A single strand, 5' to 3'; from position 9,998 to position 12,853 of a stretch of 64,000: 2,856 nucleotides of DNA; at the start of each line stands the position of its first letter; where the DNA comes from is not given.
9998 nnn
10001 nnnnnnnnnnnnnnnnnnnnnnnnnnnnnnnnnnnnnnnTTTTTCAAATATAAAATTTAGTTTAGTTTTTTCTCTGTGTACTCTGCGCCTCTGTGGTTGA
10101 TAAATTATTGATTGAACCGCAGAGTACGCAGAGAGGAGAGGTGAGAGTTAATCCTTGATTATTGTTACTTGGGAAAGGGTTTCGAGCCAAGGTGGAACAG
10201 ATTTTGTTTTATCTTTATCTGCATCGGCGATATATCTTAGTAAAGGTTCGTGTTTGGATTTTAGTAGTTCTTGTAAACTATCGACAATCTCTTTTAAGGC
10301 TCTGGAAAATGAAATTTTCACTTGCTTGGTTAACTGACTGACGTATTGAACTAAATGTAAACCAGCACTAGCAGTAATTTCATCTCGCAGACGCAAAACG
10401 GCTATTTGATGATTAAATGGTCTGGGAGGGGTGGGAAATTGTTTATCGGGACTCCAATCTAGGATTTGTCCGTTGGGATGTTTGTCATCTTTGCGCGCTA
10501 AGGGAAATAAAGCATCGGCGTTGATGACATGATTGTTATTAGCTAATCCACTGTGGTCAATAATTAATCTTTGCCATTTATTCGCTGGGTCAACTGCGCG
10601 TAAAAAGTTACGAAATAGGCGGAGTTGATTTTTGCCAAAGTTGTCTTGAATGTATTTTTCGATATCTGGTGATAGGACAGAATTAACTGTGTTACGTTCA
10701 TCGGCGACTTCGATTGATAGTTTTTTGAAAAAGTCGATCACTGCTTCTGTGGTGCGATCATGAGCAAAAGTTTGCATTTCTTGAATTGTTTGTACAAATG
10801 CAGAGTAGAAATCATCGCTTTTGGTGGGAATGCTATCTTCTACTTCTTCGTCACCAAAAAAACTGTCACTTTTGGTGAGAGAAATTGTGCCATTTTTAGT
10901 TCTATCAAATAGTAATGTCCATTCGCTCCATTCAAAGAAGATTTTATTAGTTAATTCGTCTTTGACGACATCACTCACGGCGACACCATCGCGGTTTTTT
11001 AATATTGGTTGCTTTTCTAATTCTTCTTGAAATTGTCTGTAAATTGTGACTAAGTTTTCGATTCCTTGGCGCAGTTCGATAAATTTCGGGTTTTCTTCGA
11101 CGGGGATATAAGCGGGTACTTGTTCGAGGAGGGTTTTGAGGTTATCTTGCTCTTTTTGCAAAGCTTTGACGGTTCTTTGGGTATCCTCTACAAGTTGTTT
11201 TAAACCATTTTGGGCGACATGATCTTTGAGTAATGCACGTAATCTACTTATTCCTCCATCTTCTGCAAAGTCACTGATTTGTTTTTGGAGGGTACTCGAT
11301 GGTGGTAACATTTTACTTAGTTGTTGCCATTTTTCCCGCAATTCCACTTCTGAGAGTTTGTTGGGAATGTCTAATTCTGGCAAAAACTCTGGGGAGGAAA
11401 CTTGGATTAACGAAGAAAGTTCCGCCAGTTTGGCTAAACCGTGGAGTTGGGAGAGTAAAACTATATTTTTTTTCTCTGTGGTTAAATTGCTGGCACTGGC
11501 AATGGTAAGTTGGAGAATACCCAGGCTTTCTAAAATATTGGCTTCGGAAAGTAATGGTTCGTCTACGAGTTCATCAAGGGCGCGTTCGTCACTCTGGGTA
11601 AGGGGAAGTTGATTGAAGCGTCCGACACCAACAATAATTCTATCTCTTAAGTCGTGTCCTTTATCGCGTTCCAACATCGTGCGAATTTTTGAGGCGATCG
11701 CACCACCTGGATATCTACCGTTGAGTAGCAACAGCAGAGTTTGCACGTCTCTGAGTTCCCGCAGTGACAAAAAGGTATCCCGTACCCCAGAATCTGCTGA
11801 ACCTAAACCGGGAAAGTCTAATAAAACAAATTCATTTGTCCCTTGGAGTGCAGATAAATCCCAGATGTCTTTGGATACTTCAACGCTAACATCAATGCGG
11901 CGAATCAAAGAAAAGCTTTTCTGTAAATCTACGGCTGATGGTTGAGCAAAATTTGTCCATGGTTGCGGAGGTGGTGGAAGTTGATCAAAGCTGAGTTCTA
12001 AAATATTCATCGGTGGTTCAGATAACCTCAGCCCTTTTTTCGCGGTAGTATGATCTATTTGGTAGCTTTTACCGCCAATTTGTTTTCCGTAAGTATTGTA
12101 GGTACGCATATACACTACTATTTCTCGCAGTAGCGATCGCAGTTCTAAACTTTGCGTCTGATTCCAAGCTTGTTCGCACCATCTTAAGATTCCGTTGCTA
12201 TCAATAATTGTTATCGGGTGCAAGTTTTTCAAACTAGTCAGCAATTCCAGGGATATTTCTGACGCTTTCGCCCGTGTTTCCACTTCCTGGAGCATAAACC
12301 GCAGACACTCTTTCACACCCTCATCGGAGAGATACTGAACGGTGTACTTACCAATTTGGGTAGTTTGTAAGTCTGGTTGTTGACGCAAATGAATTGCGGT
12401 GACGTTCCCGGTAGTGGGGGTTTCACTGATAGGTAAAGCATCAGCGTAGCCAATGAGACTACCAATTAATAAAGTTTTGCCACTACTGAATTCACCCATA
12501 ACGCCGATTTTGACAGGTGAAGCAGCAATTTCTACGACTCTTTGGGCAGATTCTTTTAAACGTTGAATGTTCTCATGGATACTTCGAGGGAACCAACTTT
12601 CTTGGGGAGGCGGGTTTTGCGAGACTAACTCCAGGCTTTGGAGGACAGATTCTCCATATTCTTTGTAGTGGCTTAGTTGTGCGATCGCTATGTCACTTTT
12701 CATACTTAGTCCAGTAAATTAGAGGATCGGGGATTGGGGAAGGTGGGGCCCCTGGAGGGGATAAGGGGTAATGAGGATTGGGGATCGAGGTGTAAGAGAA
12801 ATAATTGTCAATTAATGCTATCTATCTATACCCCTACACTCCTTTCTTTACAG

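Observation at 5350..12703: Three-gene operon: dynamin-like GTPase, giant Hsp70/actin-fold ATPase and a 394-aa unknown protein, with paralogous hairpins in both internal spacers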

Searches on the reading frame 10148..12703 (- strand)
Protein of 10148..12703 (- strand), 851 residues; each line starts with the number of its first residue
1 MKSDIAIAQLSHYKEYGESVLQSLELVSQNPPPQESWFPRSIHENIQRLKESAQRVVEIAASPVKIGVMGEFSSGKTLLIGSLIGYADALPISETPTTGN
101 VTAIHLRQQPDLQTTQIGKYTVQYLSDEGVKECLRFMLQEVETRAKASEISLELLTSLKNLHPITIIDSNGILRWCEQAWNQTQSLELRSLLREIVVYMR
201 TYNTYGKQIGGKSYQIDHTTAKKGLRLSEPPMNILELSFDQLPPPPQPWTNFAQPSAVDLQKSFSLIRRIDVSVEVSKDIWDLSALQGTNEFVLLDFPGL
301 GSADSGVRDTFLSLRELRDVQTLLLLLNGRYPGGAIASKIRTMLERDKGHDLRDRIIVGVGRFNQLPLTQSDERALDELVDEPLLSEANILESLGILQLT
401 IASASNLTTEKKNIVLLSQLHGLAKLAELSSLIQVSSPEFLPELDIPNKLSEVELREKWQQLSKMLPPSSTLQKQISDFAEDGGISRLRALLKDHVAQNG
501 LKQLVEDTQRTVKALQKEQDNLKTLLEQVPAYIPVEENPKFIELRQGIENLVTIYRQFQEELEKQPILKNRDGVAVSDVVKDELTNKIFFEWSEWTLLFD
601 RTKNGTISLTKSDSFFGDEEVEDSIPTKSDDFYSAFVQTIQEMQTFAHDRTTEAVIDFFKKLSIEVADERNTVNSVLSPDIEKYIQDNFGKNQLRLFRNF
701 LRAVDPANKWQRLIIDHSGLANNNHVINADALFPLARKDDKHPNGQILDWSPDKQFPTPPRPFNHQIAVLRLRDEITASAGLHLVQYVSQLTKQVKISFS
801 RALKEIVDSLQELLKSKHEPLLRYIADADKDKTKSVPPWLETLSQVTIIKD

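Call 3: search_protein_families(library=pfam, proteins=[window:10148-12703:-], max_evalue=1)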
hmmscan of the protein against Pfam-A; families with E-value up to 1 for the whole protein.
window:10148-12703:- (851 aa): 6 families
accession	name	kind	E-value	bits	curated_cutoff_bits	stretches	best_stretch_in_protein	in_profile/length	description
PF00350.29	Dynamin_N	-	9.8e-10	39.1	27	1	66-174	1-113/168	Dynamin family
PF01926.29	MMR_HSR1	-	0.00088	19.8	21.9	0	288-330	45-85/113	50S ribosome-binding GTPase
PF25594.1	GldB_lipo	-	0.02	15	27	1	472-551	37-124/309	Gliding motility protein GldB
PF12631.12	MnmE_helical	-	0.03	14.9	40.1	1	394-561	96-200/211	MnmE helical domain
PF19111.5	DUF5798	-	0.057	14.1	27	1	476-529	13-62/89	Family of unknown function (DUF5798)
PF20335.4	DUF6630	-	0.17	12.7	27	0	802-844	69-111/158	Domain of unknown function (DUF6630)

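Call 4: search_protein_families(library=ncbifam, proteins=[window:10148-12703:-], max_evalue=1)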
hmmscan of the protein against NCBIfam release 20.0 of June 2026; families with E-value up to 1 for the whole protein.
window:10148-12703:- (851 aa): 2 families
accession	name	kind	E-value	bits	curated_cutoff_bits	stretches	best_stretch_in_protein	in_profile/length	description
NF041922.1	DLP_LeoA_gen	subfamily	0.00033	19.8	325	1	46-107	35-94/532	LeoA/HP0731 family dynamin-like GTPase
TIGR03338.1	phnR_burk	equivalog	0.32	10.6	271.5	0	480-577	80-179/212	phosphonate utilization associated transcriptional regulator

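Call 5: search_protein_families(library=padloc, proteins=[window:10148-12703:-], max_evalue=1)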
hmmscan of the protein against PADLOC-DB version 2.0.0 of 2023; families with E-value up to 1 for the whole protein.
window:10148-12703:- (851 aa): 2 families
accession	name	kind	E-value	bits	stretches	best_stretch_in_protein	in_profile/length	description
PDLC03839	LeoA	-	3.9e-06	24.2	1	49-106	42-102/559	-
PDLC01193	Cas11b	-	0.023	12.7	1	491-548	13-66/164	CAS-I-B; effector_SS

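Call 18: find_homologous_proteins(query=window:10148-12703:-, max_evalue=0.001)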
Query window:10148-12703:- (851 aa): 600 proteins with E <= 0.001 among 8000 candidates; the best 120 are listed.
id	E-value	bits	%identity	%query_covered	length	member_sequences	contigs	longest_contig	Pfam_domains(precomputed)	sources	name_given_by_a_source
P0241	0.0e+0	1828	96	100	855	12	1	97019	PF00350.30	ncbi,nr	ncbi:MAG: dynamin family protein [Fischerella sp. CENA71]|nr:dynamin family protein [Fischerella sp.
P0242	0.0e+0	1766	93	100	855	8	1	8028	PF00350.30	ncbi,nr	ncbi:dynamin family protein [Fischerella thermalis CCMEE 5201]|nr:dynamin family protein [Fischerell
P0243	0.0e+0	1755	93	100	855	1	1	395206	PF00350.30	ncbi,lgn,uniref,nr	ncbi:dynamin family protein [Fischerella major NIES-592]|uniref:Dynamin family protein n=1 Tax=Fisch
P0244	0.0e+0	1754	92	100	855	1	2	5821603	PF00350.30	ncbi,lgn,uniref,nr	ncbi:dynamin family protein [Fischerella sp. NIES-3754]|uniref:dynamin family protein n=1 Tax=Fische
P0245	0.0e+0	1753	92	100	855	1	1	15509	PF00350.30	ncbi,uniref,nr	ncbi:dynamin family protein [Fischerella thermalis]|uniref:dynamin family protein n=1 Tax=Fischerell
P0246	0.0e+0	1752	92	100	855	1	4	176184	PF00350.30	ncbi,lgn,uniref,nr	ncbi:dynamin family protein [Fischerella thermalis]|uniref:dynamin family protein n=1 Tax=Fischerell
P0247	0.0e+0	1751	92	100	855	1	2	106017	PF00350.30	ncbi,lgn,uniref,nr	ncbi:dynamin family protein [Fischerella thermalis WC344]|uniref:dynamin family protein n=2 Tax=Fisc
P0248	0.0e+0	1751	92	100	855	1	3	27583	PF00350.30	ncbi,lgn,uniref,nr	ncbi:dynamin family protein [Fischerella thermalis]|uniref:dynamin family protein n=1 Tax=Fischerell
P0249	0.0e+0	1750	92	100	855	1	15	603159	PF00350.30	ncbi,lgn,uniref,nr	ncbi:dynamin family protein [Fischerella thermalis]|uniref:Dynamin N-terminal domain-containing prot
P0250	0.0e+0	1750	92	100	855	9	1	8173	PF00350.30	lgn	-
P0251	0.0e+0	1749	92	100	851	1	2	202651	PF00350.30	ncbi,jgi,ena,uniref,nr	ncbi:dynamin family protein [Fischerella thermalis BR2B]|uniref:dynamin family protein n=1 Tax=Fisch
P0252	0.0e+0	1747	92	100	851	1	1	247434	PF00350.30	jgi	jgi:hypothetical protein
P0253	0.0e+0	1747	92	100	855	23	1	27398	PF00350.30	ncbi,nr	ncbi:dynamin family protein [Fischerella thermalis CCMEE 5273]|nr:dynamin family protein [Fischerell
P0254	0.0e+0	1745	92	100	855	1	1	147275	PF00350.30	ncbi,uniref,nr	ncbi:dynamin family protein [Fischerella thermalis]|uniref:dynamin family protein n=1 Tax=Fischerell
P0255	0.0e+0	1629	85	100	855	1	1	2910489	PF00350.30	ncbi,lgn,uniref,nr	ncbi:dynamin family protein [Fischerella sp. PCC 9605]|uniref:dynamin family protein n=1 Tax=Fischer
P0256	0.0e+0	1624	85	100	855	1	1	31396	PF00350.30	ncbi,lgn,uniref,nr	ncbi:MAG: dynamin family protein [Fischerella sp.]|uniref:dynamin family protein n=1 Tax=Fischerella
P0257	0.0e+0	1623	85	100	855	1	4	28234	PF00350.30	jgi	jgi:hypothetical protein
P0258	0.0e+0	1622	85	100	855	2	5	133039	PF00350.30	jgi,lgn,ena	jgi:hypothetical protein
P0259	0.0e+0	1606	85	100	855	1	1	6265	PF00350.30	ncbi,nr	ncbi:MAG: dynamin family protein [Fischerella sp.]|nr:dynamin family protein [Fischerella sp.]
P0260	0.0e+0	1580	82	100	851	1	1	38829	PF00350.30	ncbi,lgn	-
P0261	0.0e+0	1549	80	100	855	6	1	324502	PF00350.30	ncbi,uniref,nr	ncbi:dynamin family protein [Chlorogloeopsis sp. ULAP01]|uniref:dynamin family protein n=1 Tax=Chlor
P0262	0.0e+0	1451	76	100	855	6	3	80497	PF00350.30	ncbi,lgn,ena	-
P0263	0.0e+0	1434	75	100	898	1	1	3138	PF00350.30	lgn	-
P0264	0.0e+0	1425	74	100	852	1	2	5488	PF00350.30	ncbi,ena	-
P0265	0.0e+0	1423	74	100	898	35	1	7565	PF00350.30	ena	-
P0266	0.0e+0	1417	75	100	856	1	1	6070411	PF00350.30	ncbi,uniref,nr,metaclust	ncbi:dynamin family protein [Mastigocladopsis repens]|uniref:dynamin family protein n=1 Tax=Mastigoc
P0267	0.0e+0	1416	74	100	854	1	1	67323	PF00350.30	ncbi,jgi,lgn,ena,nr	ncbi:MAG: dynamin family protein [Iphinoe sp. HA4291-MV1]|jgi:hypothetical protein|nr:dynamin family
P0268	0.0e+0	1416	74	99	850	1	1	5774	PF00350.30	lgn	-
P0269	0.0e+0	1412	74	100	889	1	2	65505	PF00350.30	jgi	jgi:hypothetical protein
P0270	0.0e+0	1412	74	100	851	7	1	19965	PF00350.30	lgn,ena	-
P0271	0.0e+0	1412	74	100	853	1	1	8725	PF00350.30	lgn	-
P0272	0.0e+0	1411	74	100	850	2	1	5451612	PF00350.30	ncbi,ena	-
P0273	0.0e+0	1409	74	100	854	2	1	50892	PF00350.30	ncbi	-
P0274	0.0e+0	1405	74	100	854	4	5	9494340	PF00350.30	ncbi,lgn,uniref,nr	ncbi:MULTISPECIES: dynamin family protein [Nostocales]|uniref:Dynamin family protein n=3 Tax=Nostoca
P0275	0.0e+0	1404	74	100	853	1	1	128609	PF00350.30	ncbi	ncbi:hypothetical protein NUACC21_33850 [Scytonema sp. NUACC21]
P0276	0.0e+0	1400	74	99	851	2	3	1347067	PF00350.30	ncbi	ncbi:dynamin family protein [Aetokthonos hydrillicola]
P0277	0.0e+0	1398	74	100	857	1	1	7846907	PF00350.30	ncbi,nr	ncbi:dynamin family protein [Nostocales cyanobacterium HT-58-2]|nr:dynamin family protein [Nostocale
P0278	0.0e+0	1398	74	100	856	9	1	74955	PF00350.30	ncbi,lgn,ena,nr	ncbi:MAG: dynamin family protein [Brasilonema octagenarum HA4186-MV1]|nr:dynamin family protein [Bra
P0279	0.0e+0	1394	74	100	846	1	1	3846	PF00350.30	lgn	-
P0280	0.0e+0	1394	73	99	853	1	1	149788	PF00350.30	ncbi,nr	ncbi:MAG: dynamin family protein [Stigonema ocellatum SAG 48.90 = DSM 106950]|nr:dynamin family prot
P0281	0.0e+0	1393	74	100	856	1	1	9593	PF00350.30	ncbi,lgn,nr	ncbi:MAG: dynamin family protein [Scytonema sp. RU_4_4]|nr:dynamin family protein [Scytonema sp. RU_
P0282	0.0e+0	1390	74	100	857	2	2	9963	PF00350.30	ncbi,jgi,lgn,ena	-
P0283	0.0e+0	1387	72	100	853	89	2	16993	PF00350.30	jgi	jgi:hypothetical protein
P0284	0.0e+0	1386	73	99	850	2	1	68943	PF00350.30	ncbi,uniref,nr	ncbi:dynamin family protein [Scytonema sp. UIC 10036]|uniref:dynamin family protein n=1 Tax=Scytonem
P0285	0.0e+0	1386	73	100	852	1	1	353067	PF00350.30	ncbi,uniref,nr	ncbi:dynamin family protein [Iningainema tapete]|uniref:Dynamin family protein n=1 Tax=Iningainema t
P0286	0.0e+0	1378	73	99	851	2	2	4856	PF00350.30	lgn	-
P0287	0.0e+0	1377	73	100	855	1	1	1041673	PF00350.30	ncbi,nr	ncbi:dynamin family protein [Scytonema tolypothrichoides VB-61278]|nr:dynamin family protein [Scyton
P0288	0.0e+0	1375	72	100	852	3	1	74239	PF00350.30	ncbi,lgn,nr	ncbi:MAG: dynamin family protein [Scytonema sp. PMC 1070.18]|nr:dynamin family protein [Scytonema sp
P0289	0.0e+0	1370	72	100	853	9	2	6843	PF00350.30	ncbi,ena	-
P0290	0.0e+0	1365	73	100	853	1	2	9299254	PF00350.30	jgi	jgi:hypothetical protein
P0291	0.0e+0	1362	72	99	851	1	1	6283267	PF00350.30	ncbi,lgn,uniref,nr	ncbi:dynamin family protein [Calothrix sp. 336/3]|uniref:dynamin family protein n=1 Tax=Calothrix sp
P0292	0.0e+0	1360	73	98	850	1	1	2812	PF00350.30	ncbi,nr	ncbi:MAG: dynamin family protein, partial [Scytonema sp. PMC 1069.18]|nr:dynamin family protein [Scy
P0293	0.0e+0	1348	70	99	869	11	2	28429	PF00350.30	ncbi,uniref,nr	ncbi:dynamin family protein [Mastigocoleus testarum]|uniref:Dynamin family protein n=1 Tax=Mastigoco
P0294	0.0e+0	1348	70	99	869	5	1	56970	PF00350.30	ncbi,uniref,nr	ncbi:dynamin family protein [Mastigocoleus sp. MO_188.B34]|uniref:dynamin family protein n=1 Tax=Mas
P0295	0.0e+0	1335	70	100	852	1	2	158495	PF00350.30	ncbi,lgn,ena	ncbi:MAG: dynamin family protein [Cyanobacteria bacterium P01_A01_bin.45]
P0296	0.0e+0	1288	67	100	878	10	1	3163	PF00350.30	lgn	-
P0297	0.0e+0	1285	66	100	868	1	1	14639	PF00350.30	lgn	-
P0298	0.0e+0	1272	67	100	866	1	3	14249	PF00350.30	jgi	jgi:hypothetical protein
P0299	0.0e+0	1268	67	100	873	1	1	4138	PF00350.30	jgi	jgi:hypothetical protein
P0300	0.0e+0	1266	67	100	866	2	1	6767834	PF00350.30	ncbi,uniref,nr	ncbi:dynamin family protein [Calothrix sp. PCC 6303]|uniref:dynamin family protein n=1 Tax=Calothrix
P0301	0.0e+0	1256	65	100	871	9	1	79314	PF00350.30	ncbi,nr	ncbi:MAG: dynamin family protein [Calothrix sp. CSU_2_0]|nr:dynamin family protein [Calothrix sp. CS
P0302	0.0e+0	1249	65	100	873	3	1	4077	PF00350.30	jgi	jgi:Dynamin family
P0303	0.0e+0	1243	65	100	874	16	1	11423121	PF00350.30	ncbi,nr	ncbi:hypothetical protein CAL7716_056470 [Calothrix sp. PCC 7716]|nr:hypothetical protein CAL7716_05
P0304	0.0e+0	1224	63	100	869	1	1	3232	PF00350.30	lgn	-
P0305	0.0e+0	1193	63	100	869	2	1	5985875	PF00350.30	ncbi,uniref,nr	ncbi:dynamin family protein [Calothrix sp. NIES-3974]|uniref:dynamin family protein n=1 Tax=Calothri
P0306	0.0e+0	1183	63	100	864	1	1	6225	PF00350.30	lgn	-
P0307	0.0e+0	1128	61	100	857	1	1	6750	PF00350.30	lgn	-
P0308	1.3e-288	978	51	99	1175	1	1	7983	PF00350.30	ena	-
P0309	9.8e-284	962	54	99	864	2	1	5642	PF00350.30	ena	-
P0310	4.8e-283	959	52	99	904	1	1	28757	PF00350.30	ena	-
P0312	6.1e-277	939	53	99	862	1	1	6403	PF01926.30,PF00350.30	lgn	-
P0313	4.6e-276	936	53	99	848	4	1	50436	PF00350.30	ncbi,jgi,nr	ncbi:MAG: dynamin family protein [Hormoscilla sp. GUM202]|nr:dynamin family protein [Hormoscilla sp.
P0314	1.2e-275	935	53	99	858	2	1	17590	PF00350.30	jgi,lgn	-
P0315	1.4e-275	935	54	99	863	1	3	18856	PF00350.30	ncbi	-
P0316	2.5e-269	914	52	99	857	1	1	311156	PF00350.30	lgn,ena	-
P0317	1.6e-267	908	52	99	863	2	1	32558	PF00350.30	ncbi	ncbi:MAG: dynamin family protein [Hormoscilla sp.]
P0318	2.1e-255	868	51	99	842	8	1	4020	PF00350.30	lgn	-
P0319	4.0e-255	867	50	99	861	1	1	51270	PF00350.30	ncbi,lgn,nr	ncbi:MAG: dynamin family protein [Cyanobacteriota bacterium]|nr:dynamin family protein [Cyanobacteri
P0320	1.8e-254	865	51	99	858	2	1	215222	PF00350.30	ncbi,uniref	ncbi:dynamin family protein [Aerosakkonemataceae cyanobacterium BLCC-F50]|uniref:Dynamin family prot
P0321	4.7e-254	864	51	99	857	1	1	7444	PF00350.30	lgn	-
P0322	5.1e-254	863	52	99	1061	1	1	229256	PF00350.30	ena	-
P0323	3.3e-252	857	50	99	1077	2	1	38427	PF00350.30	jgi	jgi:hypothetical protein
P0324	5.5e-251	853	51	99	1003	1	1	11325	PF00350.30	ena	-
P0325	6.3e-250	850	51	98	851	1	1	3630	PF00350.30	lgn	-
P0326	1.6e-248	845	50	99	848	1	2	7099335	PF00350.30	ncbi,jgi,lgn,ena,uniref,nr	ncbi:MAG: proteasome protein [Mojavia pulchra JT2-VF2]|jgi:hypothetical protein|uniref:Proteasome pr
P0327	1.8e-248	845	51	98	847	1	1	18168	PF00350.30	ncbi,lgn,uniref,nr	ncbi:proteasome protein [Hassallia byssoidea VB512170]|uniref:Proteasome protein n=1 Tax=Hassallia b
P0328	1.9e-248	845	50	99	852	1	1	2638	PF00350.30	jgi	jgi:hypothetical protein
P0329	4.1e-248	844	50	99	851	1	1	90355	PF00350.30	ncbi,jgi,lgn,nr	ncbi:MAG: dynamin family protein [Spirirestis rafaelensis WJT71-NPBG6]|jgi:hypothetical protein|nr:d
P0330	7.2e-248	843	50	99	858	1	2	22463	PF00350.30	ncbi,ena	-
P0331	5.2e-247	840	50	99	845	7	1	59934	PF00350.30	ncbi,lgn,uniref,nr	ncbi:proteasome protein [Nostoc sp. T09]|uniref:proteasome protein n=1 Tax=Nostoc sp. T09 TaxID=1932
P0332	1.5e-246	839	52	100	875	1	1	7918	PF00350.30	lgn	-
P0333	2.8e-246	838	50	99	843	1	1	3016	PF00350.30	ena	-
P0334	2.9e-246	838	51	98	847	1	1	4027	PF00350.30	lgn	-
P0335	3.0e-246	838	50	98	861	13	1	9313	PF00350.30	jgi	jgi:Dynamin family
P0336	3.2e-246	838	50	98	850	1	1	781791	PF00350.30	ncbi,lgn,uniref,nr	ncbi:hypothetical protein NIES4075_34630 [Tolypothrix sp. NIES-4075]|uniref:dynamin family protein n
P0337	5.3e-246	837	50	98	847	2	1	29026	PF00350.30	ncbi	-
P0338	5.7e-246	837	51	99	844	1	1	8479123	PF00350.30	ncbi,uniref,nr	ncbi:proteasome protein [Tolypothrix sp. PCC 7910]|uniref:proteasome protein n=1 Tax=Tolypothrix sp.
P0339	7.2e-246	836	50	99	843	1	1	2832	PF00350.30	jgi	jgi:hypothetical protein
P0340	7.5e-246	836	51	99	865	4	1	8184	PF00350.30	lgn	-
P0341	7.8e-246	836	50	99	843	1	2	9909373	PF00350.30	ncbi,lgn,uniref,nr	ncbi:hypothetical protein NIES2100_50820 [Calothrix sp. NIES-2100]|uniref:proteasome protein n=1 Tax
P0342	9.1e-246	836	50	99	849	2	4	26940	PF00350.30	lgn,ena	-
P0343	1.1e-245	836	50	99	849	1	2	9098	PF00350.30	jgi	jgi:hypothetical protein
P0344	1.3e-245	836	50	98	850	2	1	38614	PF00350.30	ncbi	-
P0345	1.6e-245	835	50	99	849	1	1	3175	PF00350.30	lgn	-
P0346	1.7e-245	835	51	99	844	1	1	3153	PF00350.30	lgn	-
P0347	1.7e-245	835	50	99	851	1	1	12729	PF00350.30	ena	-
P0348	1.9e-245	835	50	99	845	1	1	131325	PF00350.30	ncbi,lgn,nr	ncbi:MAG: proteasome protein [Aulosira sp. DedQUE10]|nr:proteasome protein [Aulosira sp. DedQUE10]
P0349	2.9e-245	834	48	99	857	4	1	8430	PF00350.30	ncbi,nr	ncbi:MAG: dynamin family protein [Okeania sp. SIO1I7]|nr:dynamin family protein [Okeania sp. SIO1I7]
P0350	3.8e-245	834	50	99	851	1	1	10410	PF00350.30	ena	-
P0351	3.8e-245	834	51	99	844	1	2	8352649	PF00350.30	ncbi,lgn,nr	ncbi:hypothetical protein NIES2107_47070 [Nostoc carneum NIES-2107]|nr:hypothetical protein NIES2107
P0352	8.4e-245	833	50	99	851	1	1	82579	PF00350.30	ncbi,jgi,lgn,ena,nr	ncbi:MAG: dynamin family protein [Hassallia sp. WJT32-NPBG1]|jgi:hypothetical protein|nr:dynamin fam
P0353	9.0e-245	833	49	100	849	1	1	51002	PF00350.30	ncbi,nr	ncbi:MAG: proteasome protein [Nostoc sp. TH1S01]|nr:proteasome protein [Nostoc sp. TH1S01]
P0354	2.1e-244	832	49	99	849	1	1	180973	PF00350.30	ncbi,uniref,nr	ncbi:proteasome protein [Fortiea sp. LEGE XX443]|uniref:proteasome protein n=1 Tax=Fortiea sp. LEGE 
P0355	2.1e-244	832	49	99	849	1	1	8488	PF00350.30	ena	-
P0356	2.3e-244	831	50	99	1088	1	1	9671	PF00350.30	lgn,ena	-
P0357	2.4e-244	831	49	99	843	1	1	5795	PF00350.30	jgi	jgi:hypothetical protein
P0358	2.6e-244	831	49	99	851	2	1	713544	PF00350.30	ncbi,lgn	ncbi:MAG: dynamin family protein [Heteroscytonema crispum UTEX LB 1556]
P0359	4.7e-244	830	50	99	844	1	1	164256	PF00350.30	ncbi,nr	ncbi:dynamin family protein [Nostoc linckia FACHB-104]|nr:dynamin family protein [Nostoc linckia FAC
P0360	4.9e-244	830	50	99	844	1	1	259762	PF00350.30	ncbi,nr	ncbi:dynamin family protein [Calothrix sp. FACHB-156]|nr:dynamin family protein [Calothrix sp. FACHB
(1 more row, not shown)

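Call 39: search_solved_structures(query=A3, max_evalue=1, show_alignments=1)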
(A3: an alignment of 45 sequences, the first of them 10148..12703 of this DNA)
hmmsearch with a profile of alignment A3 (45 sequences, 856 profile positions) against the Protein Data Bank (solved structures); distinct sequences matched with E-value up to 1: 0.
